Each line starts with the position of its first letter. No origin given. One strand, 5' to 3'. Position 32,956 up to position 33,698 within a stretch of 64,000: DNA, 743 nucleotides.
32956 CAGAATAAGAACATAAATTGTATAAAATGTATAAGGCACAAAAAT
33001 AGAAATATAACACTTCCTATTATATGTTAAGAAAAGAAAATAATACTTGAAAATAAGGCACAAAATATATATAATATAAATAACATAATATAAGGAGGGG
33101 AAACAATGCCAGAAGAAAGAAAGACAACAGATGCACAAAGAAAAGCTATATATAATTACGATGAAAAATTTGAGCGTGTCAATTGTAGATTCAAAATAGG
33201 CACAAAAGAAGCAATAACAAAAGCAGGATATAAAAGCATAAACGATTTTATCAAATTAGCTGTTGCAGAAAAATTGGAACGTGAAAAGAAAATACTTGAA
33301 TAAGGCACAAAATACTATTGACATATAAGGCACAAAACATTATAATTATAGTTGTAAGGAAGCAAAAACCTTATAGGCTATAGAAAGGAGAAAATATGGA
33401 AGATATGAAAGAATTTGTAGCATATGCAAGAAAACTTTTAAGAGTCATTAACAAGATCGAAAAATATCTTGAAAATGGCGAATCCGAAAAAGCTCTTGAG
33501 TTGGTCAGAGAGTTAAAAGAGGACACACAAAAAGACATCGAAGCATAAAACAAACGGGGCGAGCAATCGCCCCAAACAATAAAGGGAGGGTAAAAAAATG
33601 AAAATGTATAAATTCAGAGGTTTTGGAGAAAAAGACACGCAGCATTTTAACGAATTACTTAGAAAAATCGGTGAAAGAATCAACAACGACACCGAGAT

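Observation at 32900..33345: Iteron-like direct repeats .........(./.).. (six copies) bracketing a 65-aa basic protein gene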

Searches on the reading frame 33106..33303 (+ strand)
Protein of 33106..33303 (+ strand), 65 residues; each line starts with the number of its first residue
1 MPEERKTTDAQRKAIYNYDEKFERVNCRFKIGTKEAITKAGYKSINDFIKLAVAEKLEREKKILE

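Call 8: search_protein_families(library=pfam, proteins=[window:33106-33303:+], max_evalue=1)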
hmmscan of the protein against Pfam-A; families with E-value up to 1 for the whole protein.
window:33106-33303:+ (65 aa): 0 families

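Call 9: search_protein_families(library=phrogs, proteins=[window:33106-33303:+], max_evalue=0.1)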
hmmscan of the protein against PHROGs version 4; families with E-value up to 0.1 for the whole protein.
window:33106-33303:+ (65 aa): 3 families
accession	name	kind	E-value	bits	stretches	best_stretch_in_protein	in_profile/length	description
phrog_31631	-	unknown function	6.9e-08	33.2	1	3-62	5-64/68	-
phrog_13890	-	unknown function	3.2e-07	31.2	1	12-64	6-62/73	-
phrog_11367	-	unknown function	0.055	15.1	1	15-61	14-59/78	-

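Call 14: find_homologous_proteins(query=window:33106-33300:+, max_evalue=0.001)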
Query window:33106-33300:+ (65 aa): 248 proteins with E <= 0.001 among 248 candidates; the best 120 are listed.
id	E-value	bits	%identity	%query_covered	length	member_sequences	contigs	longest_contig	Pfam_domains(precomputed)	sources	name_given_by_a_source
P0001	3.6e-33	129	98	100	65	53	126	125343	-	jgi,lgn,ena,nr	jgi:hypothetical protein|nr:MAG TPA: Ribbon-helix-helix protein, copG family [Caudoviricetes sp.]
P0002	2.7e-30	120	89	98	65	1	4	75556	-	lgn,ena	-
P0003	7.5e-30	118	86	98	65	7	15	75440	-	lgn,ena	-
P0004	3.5e-29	116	88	98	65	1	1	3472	-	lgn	-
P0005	3.9e-29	116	88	98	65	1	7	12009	-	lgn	-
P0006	1.1e-28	115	84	98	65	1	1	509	-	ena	-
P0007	3.0e-28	113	84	98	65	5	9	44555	-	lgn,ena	-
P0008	5.5e-28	112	86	98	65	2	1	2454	-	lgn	-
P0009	3.6e-27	110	92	100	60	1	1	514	-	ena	-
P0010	4.5e-27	110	84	98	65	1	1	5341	-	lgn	-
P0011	1.1e-26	108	81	98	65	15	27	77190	-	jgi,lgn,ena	-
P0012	2.8e-26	107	83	98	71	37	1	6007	-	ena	-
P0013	7.3e-26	106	80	98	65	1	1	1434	-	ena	-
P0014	7.9e-26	106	80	98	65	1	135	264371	-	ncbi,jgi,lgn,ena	jgi:hypothetical protein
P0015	1.5e-25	105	80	98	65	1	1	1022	-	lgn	-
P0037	3.2e-24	101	85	91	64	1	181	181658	-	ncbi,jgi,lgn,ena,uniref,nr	ncbi:hypothetical protein [Clostridium sp. AF22-10]|uniref:hypothetical protein n=1 Tax=Clostridium 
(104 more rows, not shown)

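Call 16: find_related_loci(query=window:33106-33300:+, collection=viral_contigs, flank=3000)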
Query window:33106-33300:+ (65 aa) in viral_contigs; peptide patterns used: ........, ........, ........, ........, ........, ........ (x = any residue, [..] = any of these).
217 stretches matched a pattern; 197 encode a relative of the query (tblastn E <= 1e-3); the best 80 are kept; 80 distinct loci.
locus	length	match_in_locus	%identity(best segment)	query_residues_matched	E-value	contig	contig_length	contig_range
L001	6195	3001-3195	100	1-65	4e-39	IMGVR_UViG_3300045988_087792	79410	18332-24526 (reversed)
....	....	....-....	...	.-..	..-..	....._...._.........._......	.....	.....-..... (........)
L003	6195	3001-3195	100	1-65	4e-39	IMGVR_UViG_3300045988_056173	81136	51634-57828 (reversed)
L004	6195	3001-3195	98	1-65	5e-39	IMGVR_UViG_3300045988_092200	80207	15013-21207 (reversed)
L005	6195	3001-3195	98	1-65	4e-38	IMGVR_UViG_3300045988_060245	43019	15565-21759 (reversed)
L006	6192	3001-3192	91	1-64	1e-34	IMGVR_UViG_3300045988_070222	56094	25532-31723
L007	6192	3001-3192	88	1-64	1e-34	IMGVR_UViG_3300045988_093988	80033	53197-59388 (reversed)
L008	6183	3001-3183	89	4-64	2e-32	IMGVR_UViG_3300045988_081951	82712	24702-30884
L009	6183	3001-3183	87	4-64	3e-32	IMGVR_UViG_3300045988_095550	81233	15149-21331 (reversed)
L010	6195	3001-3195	98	1-65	4e-38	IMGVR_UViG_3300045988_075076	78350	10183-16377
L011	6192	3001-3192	81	1-64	8e-31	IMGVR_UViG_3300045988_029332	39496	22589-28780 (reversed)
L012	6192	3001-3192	81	1-64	8e-31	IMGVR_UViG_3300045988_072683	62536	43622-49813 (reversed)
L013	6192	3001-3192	81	1-64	8e-31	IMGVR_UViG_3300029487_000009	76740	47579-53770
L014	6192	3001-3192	81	1-64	8e-31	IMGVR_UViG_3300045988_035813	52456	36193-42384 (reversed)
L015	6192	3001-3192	81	1-64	8e-31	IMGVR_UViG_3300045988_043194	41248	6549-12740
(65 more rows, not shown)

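Call 21: search_solved_structures(query=A1, max_evalue=10, show_alignments=3)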
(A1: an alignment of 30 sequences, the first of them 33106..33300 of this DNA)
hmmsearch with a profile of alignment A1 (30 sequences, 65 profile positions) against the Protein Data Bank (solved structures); distinct sequences matched with E-value up to 10: 0.

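Call 26: predict_structure(alignment_id=A1)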
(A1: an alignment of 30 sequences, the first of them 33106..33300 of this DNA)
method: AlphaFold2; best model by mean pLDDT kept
length: 65 residues; sequences in the alignment: 30
mean_pLDDT: 71.9   pTM: 0.43
mean pLDDT of the five models: 71.9, 71.1, 71.1, 70.5, 69.5
residues with pLDDT >= 90: 2; 70-90: 34; 50-70: 23; < 50: 6
segments of 3 or more residues with pLDDT < 50: 22-24
pLDDT, mean of each block of 10 residues (from residue 1): 58 57 57 84 83 88 79
secondary structure, 60 per line:
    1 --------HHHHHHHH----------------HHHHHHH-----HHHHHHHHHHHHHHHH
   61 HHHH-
elements in order: H9-16 H33-39 H45-64

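Call 30: find_related_loci(query=A1, collection=genome_contigs, flank=3000)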
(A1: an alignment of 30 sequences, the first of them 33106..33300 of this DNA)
Query A1 (65 aa) in genome_contigs; peptide patterns used: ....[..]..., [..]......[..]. (x = any residue, [..] = any of these).
22 stretches matched a pattern; 8 encode a relative of the query (tblastn E <= 1e-3); 8 distinct loci.
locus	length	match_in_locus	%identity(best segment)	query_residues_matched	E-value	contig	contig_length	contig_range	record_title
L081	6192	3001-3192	80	1-64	1e-30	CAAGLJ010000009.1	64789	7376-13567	MAG TPA_asm: Lachnospiraceae bacterium, isolate HGM11850, WGS project CAAGLJ010000000 data, contig: SRS476348_60_k119_14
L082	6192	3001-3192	78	1-64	5e-30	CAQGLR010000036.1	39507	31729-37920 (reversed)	MAG TPA_asm: uncultured Lachnospiraceae bacterium isolate MGBC125166 genome assembly, contig: MGBC125166.36, whole genom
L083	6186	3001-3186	74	4-65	2e-28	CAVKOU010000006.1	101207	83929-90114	bacterium isolate G02634-L1_cleanbin_000009 genome assembly, contig: Spades_G02634-L1_contig_54, whole genome shotgun se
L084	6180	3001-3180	77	4-64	4e-26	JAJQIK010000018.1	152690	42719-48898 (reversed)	MAG: Clostridiales bacterium isolate U.9_7 NODE_11_length_152690_cov_13.193088, whole genome shotgun sequence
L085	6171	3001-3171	75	8-64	8e-24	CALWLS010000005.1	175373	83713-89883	MAG: uncultured Lachnospiraceae bacterium isolate BRZ_EQ__bin76 genome assembly, contig: BRZ_EQ__NODE_158_length_175373_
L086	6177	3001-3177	68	1-59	2e-23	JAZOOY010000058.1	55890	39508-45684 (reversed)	MAG: Clostridia bacterium isolate T1900045575_YK20190269.MAGScoT_cleanbin_000017 SGB_8008_k141_3753683, whole genome sho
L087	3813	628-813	65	3-64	7e-21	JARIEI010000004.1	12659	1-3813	MAG: Ruminococcus sp. isolate cluster2_bin.9 k127_3859, whole genome shotgun sequence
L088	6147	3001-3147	58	1-50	4e-15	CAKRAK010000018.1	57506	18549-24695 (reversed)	MAG: uncultured Lachnospiraceae bacterium isolate REFINED_METABAT215_TOP10_CONTIGS_1500_ASSEMBLY_K77_MERGED__Hadza_MoBio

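Call 31: fold_search(model_id=the predicted structure, library=pdb)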
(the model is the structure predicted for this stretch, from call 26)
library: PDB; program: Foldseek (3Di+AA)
matches with E <= 10: 0; with E <= 0.001: 0
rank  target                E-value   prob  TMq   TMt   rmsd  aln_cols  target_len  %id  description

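Call 42: search_protein_representatives(alignment_id=A1)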
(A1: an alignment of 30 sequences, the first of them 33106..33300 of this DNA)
Query: 30 sequences, 65 profile positions. Proteins with E-value up to 0.001 (for the whole library): 382; up to 1e-10: 43; up to 1e-30: 4. The best 150 are listed.
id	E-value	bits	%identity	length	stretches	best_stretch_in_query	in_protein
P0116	1.8e-35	136.3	-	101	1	3-65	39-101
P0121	1.9e-35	136.3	-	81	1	2-64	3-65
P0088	4.9e-35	135.0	-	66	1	2-65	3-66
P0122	7.4e-32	124.8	-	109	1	5-65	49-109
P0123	2.0e-29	117.0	-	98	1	2-65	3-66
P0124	8.8e-28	111.7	-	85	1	2-65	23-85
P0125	2.6e-26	107.0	-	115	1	3-61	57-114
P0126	1.9e-25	104.2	-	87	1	1-50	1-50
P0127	8.8e-25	102.1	-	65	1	4-64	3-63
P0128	6.5e-24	99.3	-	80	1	5-61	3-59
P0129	2.2e-21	91.2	-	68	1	3-61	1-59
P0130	1.0e-20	89.1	-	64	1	7-65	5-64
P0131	1.2e-19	85.7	-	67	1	1-65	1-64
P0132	1.5e-19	85.4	-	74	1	1-51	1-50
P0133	6.2e-19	83.4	-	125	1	3-64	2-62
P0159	2.1e-11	59.3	-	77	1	8-62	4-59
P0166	6.5e-10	54.5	-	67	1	3-65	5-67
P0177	2.1e-09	52.9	-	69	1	7-62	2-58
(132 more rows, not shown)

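Call 44: find_related_loci(query=P0166, collection=viral_contigs, flank=1500)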
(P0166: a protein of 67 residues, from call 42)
Query P0166 (67 aa) in viral_contigs; peptide patterns used: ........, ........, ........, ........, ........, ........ (x = any residue, [..] = any of these).
118 stretches matched a pattern; 1 encode a relative of the query (tblastn E <= 1e-3); 1 distinct loci.
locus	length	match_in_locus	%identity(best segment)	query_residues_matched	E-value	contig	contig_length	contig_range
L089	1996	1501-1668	42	7-63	4e-11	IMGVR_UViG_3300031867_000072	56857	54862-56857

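Call 45: find_related_loci(query=P0159, collection=viral_contigs, flank=1500)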
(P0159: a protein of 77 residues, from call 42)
Query P0159 (77 aa) in viral_contigs; peptide patterns used: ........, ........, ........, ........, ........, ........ (x = any residue, [..] = any of these).
50 stretches matched a pattern; 15 encode a relative of the query (tblastn E <= 1e-3); 15 distinct loci.
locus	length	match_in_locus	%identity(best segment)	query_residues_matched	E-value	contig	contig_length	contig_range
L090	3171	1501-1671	95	1-57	1e-33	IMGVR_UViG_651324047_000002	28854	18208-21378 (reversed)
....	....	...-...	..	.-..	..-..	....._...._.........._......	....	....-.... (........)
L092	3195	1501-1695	77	1-65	7e-31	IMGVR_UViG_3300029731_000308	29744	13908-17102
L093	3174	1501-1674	84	1-58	9e-31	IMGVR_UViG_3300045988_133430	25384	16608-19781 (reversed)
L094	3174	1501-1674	81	1-58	3e-30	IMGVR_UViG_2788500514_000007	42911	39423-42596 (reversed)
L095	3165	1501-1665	82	1-55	2e-29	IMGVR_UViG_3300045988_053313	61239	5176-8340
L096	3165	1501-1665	82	1-55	2e-29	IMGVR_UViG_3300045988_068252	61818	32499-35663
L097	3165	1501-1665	82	1-55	2e-29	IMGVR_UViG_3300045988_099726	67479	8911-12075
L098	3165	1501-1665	82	1-55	2e-29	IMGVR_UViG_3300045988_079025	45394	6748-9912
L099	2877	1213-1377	82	1-55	2e-29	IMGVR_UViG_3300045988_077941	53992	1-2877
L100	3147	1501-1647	72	1-50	3e-20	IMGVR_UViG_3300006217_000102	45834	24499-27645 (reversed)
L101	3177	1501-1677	57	1-59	4e-17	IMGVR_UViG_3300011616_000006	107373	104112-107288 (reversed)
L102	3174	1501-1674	54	1-59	2e-16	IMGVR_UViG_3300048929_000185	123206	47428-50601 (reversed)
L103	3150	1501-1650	37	4-54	3e-8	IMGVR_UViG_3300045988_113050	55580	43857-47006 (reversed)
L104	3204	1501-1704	42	4-69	4e-8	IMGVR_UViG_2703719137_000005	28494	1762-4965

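Call 46: find_related_loci(query=P0177, collection=viral_contigs, flank=1500)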
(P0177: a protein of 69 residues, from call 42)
Query P0177 (69 aa) in viral_contigs; peptide patterns used: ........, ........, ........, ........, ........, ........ (x = any residue, [..] = any of these).
20 stretches matched a pattern; 1 encode a relative of the query (tblastn E <= 1e-3); 1 distinct loci.
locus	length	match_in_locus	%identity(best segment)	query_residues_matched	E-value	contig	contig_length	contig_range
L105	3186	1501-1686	43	4-65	7e-12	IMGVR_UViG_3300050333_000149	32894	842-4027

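Call 68: search_protein_families(library=ncbifam, proteins=[window:33106-33300:+], max_evalue=0.01)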
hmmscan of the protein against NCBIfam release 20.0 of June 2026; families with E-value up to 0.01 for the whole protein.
window:33106-33300:+ (65 aa): 0 families

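Call 80: search_protein_families(library=pfam, alignment_id=A2, max_evalue=0.01)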
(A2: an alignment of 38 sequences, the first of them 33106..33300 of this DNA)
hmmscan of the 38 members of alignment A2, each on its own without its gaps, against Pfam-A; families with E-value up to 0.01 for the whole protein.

A. member 1, window:33106-33300:+ (65 aa): 0 families

B. families by the number of members that match (of 38 scanned): 5 families
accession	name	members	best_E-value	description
PF03869.20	Arc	1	0.005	Arc-like DNA binding domain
PF01402.27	RHH_1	1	0.006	Ribbon-helix-helix protein, copG family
PF24547.1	DUF7601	1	0.006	Domain of unknown function (DUF7601)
PF07704.17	PSK_trans_fac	1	0.0063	Rv0623-like transcription factor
PF18064.7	CB_ParB_C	1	0.0086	Centromere-binding protein ParB C-terminal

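Call 86: predict_structure(alignment_id=A3)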
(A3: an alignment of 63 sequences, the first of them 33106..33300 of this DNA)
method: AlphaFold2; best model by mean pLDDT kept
length: 65 residues; sequences in the alignment: 63
mean_pLDDT: 87.8   pTM: 0.58
mean pLDDT of the five models: 87.8, 87.3, 87.0, 86.8, 86.1
residues with pLDDT >= 90: 37; 70-90: 24; 50-70: 4; < 50: 0
segments of 3 or more residues with pLDDT < 50: none
pLDDT, mean of each block of 10 residues (from residue 1): 71 82 90 95 93 95 88
secondary structure, 60 per line:
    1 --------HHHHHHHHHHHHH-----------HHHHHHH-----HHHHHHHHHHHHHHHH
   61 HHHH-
elements in order: H9-21 H33-39 H45-64

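Call 93: find_encoding_contigs(protein=P0037, flank=7000, max_places=4)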
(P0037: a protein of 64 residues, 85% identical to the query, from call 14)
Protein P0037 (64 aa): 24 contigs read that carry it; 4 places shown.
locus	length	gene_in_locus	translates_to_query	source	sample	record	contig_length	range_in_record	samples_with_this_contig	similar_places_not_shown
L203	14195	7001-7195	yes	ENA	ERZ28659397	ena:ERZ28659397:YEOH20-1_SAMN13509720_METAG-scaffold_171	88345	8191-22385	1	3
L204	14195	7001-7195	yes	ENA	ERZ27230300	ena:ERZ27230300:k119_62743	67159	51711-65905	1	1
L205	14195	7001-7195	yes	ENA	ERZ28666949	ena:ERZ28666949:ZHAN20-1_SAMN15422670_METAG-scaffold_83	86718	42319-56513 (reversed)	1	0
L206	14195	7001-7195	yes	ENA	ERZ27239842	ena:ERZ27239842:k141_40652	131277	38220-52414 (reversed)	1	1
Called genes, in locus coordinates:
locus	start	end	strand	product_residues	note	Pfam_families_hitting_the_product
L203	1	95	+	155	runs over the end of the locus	-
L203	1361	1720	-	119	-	-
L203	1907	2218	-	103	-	-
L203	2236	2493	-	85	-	PF18824:LPD11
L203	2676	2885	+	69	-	-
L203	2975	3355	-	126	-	-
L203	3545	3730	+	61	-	-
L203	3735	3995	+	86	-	PF13711:DUF4160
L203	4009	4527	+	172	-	PF10387:DUF2442 (weak)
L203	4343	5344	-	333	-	PF18847:LPD29 (weak)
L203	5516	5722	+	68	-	PF13443:HTH_26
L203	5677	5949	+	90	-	-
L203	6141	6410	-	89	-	-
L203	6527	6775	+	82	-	PF07927:HicA_toxin (weak)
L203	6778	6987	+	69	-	PF21748:UPF0150, PF15919:HicB_lk_antitox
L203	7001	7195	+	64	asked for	-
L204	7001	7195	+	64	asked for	-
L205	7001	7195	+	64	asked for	-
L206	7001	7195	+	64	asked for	-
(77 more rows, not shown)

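Call 94: find_encoding_contigs(protein=P0014, flank=7000, max_places=4)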
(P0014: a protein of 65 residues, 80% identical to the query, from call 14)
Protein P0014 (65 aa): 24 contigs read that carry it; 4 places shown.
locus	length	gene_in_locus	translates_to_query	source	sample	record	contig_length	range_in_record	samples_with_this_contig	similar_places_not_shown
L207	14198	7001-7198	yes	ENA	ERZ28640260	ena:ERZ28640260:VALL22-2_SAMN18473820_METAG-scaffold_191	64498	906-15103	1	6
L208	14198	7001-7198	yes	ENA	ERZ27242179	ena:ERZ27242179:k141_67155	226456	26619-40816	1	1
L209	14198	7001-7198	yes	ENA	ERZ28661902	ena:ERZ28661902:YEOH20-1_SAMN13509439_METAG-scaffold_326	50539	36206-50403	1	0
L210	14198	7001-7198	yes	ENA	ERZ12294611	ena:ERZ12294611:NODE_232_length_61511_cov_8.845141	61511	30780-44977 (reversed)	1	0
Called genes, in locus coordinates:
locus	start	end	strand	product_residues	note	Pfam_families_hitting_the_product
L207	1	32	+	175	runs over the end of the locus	-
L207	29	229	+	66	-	-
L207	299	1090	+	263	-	-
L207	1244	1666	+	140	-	-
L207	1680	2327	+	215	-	-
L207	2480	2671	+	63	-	-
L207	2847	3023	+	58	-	PF01402:RHH_1 (weak)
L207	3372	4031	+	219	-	PF09669:Phage_pRha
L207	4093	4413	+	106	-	-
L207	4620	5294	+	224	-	PF14386:DUF4417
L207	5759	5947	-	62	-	-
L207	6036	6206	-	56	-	-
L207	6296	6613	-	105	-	-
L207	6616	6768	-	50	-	-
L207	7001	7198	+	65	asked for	-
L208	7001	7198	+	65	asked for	-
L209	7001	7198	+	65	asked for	-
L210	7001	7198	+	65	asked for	-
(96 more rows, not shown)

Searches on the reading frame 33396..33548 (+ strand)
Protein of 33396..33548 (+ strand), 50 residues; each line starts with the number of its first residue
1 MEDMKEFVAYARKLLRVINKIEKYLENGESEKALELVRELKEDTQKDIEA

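Call 8: search_protein_families(library=pfam, proteins=[window:33396-33548:+], max_evalue=1)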
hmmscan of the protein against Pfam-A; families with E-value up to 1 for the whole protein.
window:33396-33548:+ (50 aa): 6 families
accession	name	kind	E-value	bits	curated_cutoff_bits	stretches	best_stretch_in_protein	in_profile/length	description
PF14276.11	DUF4363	-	0.0033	17.8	27.5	1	9-46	9-46/107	Domain of unknown function (DUF4363)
PF00244.26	14-3-3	-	0.0082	16.2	33.2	1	4-49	40-85/223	14-3-3 protein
PF10938.13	YfdX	-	0.031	14.7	26.6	1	6-44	63-101/149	YfdX protein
PF14559.12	TPR_19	-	0.044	14.5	25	1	21-49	32-60/68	Tetratricopeptide repeat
PF01535.26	PPR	-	0.066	13.9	25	1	22-43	8-29/31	PPR repeat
PF05184.20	SapB_1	-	0.19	12.2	25.2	1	17-32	9-24/38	Saposin-like type B, region 1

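Call 9: search_protein_families(library=phrogs, proteins=[window:33396-33548:+], max_evalue=0.1)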
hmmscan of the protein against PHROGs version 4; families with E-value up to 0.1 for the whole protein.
window:33396-33548:+ (50 aa): 0 families

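Call 63: search_solved_structures(query=window:33396-33545:+, max_evalue=1)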
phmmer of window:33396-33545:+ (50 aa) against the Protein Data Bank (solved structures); distinct sequences matched with E-value up to 1: 23.
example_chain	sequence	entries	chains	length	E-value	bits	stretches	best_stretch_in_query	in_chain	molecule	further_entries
9kfx_A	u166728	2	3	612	6.8e-10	41.3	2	20-46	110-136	Synthetic PPR-DYW protein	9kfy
4wn4_A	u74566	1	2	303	0.00017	24.7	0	27-42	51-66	Pentatricopeptide repeat protein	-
4wsl_A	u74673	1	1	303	0.0012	22.1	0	27-42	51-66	Pentatricopeptide repeat protein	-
4ozs_A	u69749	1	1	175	0.0096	19.3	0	24-45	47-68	Alpha solenoid protein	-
6een_A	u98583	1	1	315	0.017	18.6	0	23-44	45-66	Designer Pentatricopeptide Protein dPPR10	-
6een_C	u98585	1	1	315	0.037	17.6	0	23-44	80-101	Designer Pentatricopeptide Protein dPPR10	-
6een_B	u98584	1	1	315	0.039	17.5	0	24-44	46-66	Designer Pentatricopeptide Protein dPPR10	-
6een_D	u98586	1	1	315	0.077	16.6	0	24-44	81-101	Designer Pentatricopeptide Protein dPPR10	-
1wjt_A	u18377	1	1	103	0.3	14.8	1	11-41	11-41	Transcription elongation factor S-II protein 3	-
8esq_I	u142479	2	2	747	0.41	14.3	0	15-49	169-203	Nucleolar complex-associated protein 3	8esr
6gkf_A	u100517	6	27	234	0.41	14.3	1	5-50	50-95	14-3-3 protein gamma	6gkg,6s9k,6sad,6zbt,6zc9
6fel_A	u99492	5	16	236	0.42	14.3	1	5-50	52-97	14-3-3 protein gamma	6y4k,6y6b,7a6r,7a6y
6byj_A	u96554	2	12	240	0.43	14.3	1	5-50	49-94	14-3-3 protein gamma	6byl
5d3e_A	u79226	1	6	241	0.43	14.3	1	5-50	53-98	14-3-3 protein gamma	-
2b05_A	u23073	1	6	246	0.45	14.2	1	5-50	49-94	14-3-3 protein gamma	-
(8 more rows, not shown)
